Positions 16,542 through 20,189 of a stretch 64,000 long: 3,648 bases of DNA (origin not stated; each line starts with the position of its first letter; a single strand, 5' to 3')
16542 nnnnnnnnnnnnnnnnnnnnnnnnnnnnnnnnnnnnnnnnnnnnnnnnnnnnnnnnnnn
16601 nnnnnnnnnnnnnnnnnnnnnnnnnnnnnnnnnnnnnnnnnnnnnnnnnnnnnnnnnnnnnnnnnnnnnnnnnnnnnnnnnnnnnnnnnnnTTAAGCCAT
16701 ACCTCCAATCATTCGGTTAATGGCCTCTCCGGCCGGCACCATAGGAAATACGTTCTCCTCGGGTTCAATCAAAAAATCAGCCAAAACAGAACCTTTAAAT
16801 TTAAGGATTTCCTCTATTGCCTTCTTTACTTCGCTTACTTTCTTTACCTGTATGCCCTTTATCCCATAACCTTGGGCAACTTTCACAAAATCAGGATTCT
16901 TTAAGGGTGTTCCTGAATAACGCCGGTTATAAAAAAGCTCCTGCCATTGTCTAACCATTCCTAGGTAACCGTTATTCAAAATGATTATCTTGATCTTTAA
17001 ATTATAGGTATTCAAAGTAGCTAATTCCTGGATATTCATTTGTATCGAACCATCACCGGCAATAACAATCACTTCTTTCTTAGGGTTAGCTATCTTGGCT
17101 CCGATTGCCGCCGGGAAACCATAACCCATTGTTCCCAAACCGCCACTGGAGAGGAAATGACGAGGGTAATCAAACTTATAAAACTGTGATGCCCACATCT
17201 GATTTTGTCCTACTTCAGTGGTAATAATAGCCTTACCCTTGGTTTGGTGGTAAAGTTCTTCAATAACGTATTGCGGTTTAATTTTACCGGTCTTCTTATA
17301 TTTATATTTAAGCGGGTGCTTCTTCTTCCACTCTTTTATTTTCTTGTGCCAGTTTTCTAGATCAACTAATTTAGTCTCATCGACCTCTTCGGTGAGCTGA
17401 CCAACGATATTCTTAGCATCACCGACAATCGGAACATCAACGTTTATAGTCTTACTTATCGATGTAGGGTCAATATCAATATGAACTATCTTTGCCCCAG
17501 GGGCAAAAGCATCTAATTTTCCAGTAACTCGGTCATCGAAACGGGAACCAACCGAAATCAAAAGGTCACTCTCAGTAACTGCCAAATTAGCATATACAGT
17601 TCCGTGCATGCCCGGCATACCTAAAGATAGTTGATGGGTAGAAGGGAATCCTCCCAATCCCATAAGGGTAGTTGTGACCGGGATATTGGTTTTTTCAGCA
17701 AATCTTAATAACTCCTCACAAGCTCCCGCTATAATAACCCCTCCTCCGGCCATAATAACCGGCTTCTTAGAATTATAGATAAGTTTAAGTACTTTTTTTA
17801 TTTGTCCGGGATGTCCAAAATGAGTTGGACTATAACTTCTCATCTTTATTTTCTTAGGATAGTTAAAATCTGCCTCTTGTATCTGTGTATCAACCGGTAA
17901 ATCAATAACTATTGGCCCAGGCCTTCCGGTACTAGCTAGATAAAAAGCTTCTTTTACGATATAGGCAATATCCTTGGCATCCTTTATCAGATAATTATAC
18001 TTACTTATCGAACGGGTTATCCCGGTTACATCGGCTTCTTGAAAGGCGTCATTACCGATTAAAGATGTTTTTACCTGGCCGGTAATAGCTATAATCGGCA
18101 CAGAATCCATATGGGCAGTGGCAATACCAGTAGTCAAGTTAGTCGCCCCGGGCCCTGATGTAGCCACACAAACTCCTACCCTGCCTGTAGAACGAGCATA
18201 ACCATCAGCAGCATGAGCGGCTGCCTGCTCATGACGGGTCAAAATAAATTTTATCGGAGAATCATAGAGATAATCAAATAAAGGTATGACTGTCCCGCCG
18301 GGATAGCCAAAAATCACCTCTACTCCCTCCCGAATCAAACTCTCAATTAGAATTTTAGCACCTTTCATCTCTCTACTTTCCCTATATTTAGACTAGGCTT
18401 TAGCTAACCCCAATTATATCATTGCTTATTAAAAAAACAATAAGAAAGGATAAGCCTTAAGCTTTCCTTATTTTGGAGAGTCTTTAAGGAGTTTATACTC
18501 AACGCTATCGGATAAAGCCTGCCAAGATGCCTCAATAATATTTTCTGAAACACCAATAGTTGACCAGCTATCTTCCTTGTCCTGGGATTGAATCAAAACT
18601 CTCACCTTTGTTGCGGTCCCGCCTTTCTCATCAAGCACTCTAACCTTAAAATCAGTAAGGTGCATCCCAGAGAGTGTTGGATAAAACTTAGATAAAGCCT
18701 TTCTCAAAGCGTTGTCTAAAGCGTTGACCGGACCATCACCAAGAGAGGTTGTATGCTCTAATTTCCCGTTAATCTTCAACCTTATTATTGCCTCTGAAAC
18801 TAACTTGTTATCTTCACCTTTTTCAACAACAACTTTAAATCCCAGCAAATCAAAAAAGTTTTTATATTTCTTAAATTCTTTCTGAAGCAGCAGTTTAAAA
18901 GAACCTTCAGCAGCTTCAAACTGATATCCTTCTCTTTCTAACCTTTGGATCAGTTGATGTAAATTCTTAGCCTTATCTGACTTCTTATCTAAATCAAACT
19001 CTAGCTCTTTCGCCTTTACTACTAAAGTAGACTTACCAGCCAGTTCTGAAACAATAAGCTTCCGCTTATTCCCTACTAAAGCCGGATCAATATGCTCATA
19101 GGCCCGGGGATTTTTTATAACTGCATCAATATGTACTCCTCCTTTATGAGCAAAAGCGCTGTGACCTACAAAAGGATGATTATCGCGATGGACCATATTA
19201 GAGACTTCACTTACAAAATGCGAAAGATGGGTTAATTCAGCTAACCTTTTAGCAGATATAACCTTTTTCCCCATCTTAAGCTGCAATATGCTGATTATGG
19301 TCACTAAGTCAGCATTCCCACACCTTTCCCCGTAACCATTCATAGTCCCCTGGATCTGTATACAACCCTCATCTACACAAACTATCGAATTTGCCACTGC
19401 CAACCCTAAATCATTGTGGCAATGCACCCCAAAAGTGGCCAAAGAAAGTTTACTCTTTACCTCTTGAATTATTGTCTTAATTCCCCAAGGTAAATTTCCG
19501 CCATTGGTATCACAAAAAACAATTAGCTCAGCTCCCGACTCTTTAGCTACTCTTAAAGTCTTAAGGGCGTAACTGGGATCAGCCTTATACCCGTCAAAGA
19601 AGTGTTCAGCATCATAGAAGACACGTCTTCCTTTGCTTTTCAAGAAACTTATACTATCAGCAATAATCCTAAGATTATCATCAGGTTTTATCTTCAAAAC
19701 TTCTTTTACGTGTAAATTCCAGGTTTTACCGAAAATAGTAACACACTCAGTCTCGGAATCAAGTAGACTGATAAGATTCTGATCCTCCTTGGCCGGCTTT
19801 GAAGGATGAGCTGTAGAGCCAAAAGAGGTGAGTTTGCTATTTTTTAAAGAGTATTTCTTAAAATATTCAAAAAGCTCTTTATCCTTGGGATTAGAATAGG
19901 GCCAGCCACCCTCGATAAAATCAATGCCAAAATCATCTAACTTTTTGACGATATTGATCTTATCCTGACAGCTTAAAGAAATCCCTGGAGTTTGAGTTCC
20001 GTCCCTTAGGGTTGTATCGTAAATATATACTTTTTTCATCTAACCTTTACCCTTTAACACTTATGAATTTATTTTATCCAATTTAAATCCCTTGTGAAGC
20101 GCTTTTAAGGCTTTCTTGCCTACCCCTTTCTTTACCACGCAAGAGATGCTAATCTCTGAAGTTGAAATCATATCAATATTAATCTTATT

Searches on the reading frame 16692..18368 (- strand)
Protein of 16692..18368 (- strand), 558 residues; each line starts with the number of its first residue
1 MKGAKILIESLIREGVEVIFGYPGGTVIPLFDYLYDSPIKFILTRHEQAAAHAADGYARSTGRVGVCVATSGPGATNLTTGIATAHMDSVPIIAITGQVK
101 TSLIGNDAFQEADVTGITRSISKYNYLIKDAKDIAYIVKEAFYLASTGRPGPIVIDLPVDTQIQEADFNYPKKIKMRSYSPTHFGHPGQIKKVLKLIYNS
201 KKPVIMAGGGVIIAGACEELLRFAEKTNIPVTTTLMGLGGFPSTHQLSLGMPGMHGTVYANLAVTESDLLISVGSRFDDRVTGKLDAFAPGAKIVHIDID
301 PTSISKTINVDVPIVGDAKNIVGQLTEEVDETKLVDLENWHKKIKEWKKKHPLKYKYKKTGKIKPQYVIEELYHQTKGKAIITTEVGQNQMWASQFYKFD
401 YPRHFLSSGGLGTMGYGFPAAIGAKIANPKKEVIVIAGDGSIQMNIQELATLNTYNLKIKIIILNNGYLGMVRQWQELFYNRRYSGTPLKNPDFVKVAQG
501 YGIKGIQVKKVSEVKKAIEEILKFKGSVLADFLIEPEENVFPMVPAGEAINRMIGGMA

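Call 30: search_protein_families(library=pfam, proteins=[window:16692-18368:-], max_evalue=0.00001)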
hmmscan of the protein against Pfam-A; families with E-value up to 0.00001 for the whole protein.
window:16692-18368:- (558 aa): 3 families
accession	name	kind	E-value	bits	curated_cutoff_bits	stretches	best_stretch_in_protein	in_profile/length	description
PF02775.26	TPP_enzyme_C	-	6e-57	192.1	21.9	1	386-531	2-150/151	Thiamine pyrophosphate enzyme, C-terminal TPP binding domain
PF00205.28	TPP_enzyme_M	-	6.1e-52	175.4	30.4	1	190-325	1-137/137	Thiamine pyrophosphate enzyme, central domain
PF02776.23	TPP_enzyme_N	-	1.2e-41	141.7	26.8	1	1-115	1-117/119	Thiamine pyrophosphate enzyme, N-terminal TPP binding domain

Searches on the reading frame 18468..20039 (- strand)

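Call 30: search_protein_families(library=pfam, proteins=[window:18468-20039:-], max_evalue=0.00001)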
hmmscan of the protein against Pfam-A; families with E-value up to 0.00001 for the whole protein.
window:18468-20039:- (523 aa): 3 families
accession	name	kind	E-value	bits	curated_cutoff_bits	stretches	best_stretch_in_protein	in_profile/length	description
PF00682.25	HMGL-like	-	1.9e-47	162.3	29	1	3-269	1-256/260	HMGL-like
PF08502.15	LeuA_dimer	-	1.1e-25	90.5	24.9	1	377-516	3-130/131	LeuA allosteric (dimerisation) domain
PF22617.1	HCS_D2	-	1.4e-16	61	27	1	291-361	2-71/82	Homocitrate synthase post-HMGL domain-like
